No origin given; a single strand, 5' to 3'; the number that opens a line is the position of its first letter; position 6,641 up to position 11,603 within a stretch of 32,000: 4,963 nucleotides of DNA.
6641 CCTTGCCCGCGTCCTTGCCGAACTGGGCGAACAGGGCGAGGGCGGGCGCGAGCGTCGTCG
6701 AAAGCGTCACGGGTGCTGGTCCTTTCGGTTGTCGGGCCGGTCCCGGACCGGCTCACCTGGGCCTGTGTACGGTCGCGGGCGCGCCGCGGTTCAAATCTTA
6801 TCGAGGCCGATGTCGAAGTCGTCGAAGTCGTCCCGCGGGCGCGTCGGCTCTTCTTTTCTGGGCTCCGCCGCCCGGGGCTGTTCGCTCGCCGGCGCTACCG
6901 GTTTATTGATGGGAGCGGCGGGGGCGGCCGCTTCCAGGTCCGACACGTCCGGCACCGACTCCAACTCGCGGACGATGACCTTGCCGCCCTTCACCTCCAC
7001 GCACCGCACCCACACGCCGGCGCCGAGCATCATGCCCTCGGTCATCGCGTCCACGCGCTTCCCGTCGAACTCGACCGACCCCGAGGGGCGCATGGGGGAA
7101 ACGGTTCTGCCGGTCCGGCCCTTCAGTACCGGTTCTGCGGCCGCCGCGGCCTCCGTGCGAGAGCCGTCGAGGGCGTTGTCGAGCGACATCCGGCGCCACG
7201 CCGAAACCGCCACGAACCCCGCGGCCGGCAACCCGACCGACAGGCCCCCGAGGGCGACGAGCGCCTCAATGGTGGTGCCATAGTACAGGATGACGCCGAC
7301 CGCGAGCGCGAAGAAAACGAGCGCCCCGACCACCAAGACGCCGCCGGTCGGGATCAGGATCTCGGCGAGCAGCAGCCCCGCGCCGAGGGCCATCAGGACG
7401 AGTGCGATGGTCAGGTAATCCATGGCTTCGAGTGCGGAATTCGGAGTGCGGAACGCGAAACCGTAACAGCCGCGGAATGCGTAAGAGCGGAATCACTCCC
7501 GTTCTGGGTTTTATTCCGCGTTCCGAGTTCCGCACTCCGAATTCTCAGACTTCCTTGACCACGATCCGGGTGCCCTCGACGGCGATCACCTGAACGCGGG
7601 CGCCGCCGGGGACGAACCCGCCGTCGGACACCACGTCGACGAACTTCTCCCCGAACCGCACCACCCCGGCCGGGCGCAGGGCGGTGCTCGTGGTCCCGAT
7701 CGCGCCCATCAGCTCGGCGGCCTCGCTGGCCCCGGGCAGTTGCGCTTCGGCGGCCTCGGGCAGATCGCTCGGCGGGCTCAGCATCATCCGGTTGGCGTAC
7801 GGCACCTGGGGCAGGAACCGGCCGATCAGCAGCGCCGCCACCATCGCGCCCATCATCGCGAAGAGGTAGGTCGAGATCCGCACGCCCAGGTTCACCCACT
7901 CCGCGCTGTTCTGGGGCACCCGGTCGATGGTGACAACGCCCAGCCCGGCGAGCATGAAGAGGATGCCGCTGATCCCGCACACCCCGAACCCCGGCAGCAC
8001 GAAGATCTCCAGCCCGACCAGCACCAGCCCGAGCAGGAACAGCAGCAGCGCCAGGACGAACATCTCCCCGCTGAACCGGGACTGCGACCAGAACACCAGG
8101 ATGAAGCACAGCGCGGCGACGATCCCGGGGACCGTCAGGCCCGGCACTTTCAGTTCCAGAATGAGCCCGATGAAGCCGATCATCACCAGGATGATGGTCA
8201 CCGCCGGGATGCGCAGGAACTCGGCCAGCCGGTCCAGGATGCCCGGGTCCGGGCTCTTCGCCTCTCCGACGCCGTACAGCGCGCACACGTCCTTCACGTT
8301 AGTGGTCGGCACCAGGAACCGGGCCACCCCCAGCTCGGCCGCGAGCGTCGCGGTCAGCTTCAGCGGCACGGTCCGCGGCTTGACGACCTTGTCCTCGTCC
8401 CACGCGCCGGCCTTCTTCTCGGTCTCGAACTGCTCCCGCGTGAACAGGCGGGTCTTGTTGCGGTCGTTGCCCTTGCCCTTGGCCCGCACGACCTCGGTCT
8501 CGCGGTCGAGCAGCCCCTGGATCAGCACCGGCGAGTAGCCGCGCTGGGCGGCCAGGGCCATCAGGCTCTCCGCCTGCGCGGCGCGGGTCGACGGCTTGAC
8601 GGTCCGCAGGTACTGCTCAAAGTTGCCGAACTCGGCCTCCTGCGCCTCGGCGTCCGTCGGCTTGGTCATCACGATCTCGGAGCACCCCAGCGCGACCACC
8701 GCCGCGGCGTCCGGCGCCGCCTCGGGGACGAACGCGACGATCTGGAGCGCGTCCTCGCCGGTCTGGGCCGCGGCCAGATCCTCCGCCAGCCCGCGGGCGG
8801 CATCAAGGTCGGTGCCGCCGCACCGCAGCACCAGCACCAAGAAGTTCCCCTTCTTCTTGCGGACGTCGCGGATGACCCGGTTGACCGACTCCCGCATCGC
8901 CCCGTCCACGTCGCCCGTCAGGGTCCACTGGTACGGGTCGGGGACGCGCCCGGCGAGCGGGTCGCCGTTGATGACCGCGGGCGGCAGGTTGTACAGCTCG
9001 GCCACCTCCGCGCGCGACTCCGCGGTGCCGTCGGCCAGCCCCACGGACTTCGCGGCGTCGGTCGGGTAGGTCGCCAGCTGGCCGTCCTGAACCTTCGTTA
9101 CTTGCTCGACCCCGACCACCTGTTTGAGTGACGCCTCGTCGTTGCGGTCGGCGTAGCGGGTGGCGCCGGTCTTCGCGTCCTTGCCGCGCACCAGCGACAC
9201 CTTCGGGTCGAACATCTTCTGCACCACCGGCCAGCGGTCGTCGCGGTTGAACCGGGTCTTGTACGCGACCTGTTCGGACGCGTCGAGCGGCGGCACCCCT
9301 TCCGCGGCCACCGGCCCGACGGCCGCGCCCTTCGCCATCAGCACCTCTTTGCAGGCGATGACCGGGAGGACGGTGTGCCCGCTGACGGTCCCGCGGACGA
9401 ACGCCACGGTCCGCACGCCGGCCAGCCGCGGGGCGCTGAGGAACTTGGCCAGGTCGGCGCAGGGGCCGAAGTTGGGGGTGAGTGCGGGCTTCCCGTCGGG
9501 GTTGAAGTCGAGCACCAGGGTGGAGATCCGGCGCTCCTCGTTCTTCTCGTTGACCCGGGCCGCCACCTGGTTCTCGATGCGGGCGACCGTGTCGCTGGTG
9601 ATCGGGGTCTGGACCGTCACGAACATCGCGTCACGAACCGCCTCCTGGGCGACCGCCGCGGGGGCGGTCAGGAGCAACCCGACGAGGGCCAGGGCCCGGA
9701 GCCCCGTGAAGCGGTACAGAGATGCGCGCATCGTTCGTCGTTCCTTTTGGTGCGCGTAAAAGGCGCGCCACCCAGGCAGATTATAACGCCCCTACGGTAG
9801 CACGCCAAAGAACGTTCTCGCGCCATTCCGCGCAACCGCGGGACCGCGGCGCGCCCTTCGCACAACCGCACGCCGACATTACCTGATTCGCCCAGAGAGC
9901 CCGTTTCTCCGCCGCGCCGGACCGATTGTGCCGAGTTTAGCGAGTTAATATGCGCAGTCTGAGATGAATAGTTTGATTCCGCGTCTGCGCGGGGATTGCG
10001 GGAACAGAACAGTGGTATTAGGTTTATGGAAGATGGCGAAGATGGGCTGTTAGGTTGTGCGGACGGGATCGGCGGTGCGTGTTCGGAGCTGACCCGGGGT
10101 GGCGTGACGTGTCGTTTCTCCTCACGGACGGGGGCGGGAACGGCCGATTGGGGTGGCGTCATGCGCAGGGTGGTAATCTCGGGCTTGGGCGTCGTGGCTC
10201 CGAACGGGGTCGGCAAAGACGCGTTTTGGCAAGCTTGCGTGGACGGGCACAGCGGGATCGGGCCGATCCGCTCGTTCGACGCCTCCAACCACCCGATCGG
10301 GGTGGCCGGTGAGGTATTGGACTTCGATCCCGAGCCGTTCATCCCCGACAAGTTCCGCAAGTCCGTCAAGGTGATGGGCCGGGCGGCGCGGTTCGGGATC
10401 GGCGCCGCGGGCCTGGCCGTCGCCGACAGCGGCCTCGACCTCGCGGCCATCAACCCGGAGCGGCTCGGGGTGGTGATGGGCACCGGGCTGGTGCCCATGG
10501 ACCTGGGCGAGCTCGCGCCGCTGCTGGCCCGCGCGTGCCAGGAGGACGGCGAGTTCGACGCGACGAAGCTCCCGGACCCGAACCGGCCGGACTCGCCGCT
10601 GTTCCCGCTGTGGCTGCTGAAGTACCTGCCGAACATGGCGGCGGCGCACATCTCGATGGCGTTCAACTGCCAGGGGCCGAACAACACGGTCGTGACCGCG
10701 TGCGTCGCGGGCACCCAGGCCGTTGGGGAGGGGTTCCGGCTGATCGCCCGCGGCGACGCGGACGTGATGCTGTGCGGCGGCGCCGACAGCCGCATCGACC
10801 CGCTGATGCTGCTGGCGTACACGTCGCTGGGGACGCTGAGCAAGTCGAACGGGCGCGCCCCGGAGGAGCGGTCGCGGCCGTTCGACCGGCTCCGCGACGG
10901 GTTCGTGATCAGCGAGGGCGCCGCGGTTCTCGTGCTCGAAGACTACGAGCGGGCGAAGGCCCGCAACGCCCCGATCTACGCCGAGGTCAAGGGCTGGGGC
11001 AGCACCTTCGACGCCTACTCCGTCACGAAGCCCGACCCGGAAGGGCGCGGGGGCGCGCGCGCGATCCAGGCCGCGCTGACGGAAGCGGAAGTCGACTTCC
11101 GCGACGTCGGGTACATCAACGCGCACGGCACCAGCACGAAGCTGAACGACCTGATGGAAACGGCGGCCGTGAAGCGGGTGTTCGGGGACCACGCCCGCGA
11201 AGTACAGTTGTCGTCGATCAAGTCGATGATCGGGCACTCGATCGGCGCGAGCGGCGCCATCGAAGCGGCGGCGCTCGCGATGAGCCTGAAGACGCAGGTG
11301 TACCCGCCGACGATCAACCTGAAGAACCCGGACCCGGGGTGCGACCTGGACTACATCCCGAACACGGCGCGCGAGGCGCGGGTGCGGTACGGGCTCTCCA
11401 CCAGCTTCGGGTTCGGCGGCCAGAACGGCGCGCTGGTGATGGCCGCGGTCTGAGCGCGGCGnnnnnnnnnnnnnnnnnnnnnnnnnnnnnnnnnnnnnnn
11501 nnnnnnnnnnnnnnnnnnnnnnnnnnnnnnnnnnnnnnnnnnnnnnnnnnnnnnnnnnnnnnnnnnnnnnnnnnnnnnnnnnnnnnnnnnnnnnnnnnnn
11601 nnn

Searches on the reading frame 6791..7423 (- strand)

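Call 20: search_protein_families(library=pfam, proteins=[window:6791-7423:-])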
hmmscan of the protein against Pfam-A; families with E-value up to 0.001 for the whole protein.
window:6791-7423:- (210 aa): 1 family
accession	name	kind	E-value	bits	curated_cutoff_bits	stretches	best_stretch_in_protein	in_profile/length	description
PF01957.25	NfeD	-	6.2e-09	36.4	29.1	1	100-152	4-56/57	NfeD-like C-terminal, partner-binding domain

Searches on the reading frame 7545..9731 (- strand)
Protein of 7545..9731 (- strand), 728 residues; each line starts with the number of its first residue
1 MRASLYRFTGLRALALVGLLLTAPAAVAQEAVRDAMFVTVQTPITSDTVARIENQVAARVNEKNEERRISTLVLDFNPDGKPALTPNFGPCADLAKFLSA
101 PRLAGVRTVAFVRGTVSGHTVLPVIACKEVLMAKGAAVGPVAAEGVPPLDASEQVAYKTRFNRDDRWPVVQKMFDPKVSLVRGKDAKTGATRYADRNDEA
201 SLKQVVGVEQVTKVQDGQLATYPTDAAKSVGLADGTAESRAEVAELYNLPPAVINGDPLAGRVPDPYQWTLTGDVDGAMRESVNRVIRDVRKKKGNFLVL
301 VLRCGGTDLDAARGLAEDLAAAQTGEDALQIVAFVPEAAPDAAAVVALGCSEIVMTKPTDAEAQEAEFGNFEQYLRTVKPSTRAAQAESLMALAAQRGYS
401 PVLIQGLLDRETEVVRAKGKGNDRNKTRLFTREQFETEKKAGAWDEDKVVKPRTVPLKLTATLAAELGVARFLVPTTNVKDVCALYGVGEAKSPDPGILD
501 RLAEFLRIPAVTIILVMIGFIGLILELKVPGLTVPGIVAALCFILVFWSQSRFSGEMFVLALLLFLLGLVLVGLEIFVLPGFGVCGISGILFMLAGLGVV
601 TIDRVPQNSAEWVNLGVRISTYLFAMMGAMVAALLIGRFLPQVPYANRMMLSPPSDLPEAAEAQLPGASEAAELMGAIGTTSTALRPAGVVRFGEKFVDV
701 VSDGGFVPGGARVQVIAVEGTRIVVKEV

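Call 20: search_protein_families(library=pfam, proteins=[window:7545-9731:-])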
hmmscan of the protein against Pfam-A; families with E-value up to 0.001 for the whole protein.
window:7545-9731:- (728 aa): 3 families
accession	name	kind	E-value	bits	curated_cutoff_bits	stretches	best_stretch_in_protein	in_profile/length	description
PF24961.1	NfeD_membrane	-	5.1e-21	75.4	26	1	511-635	2-117/119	NfeD integral membrane domain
PF01957.25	NfeD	-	1e-11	45.3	29.1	1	672-726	2-56/57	NfeD-like C-terminal, partner-binding domain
PF25145.1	NfeD1b_N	-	1.8e-09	37.9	40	1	271-359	7-90/189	NfeD1b, N-terminal domain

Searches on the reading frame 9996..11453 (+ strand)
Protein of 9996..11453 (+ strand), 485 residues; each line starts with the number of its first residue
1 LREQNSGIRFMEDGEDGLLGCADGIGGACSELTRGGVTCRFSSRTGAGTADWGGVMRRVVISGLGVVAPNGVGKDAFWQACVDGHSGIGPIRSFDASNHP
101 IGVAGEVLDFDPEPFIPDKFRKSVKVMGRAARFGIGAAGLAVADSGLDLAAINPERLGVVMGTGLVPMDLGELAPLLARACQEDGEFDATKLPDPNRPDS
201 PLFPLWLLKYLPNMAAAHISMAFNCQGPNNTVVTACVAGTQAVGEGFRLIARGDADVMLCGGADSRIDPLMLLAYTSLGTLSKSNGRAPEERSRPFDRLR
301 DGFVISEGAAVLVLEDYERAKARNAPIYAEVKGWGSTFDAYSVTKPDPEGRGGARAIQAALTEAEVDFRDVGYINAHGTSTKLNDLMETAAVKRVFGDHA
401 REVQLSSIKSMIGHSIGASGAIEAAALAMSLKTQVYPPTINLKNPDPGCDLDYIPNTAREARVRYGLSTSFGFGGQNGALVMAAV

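Call 63: search_protein_families(library=pfam, proteins=[window:9996-11453:+])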
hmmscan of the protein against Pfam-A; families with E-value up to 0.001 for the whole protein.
window:9996-11453:+ (485 aa): 3 families
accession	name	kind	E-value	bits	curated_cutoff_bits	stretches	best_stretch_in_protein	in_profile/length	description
PF00109.32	ketoacyl-synt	-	1.3e-42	146.6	20.8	1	56-320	1-252/252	Beta-ketoacyl synthase, N-terminal domain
PF02801.28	Ketoacyl-synt_C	-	3.9e-38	130.5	20.8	1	328-442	1-118/119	Beta-ketoacyl synthase, C-terminal domain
PF00108.29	Thiolase_N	-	0.00068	19.5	26.4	0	220-265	69-114/260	Thiolase, N-terminal domain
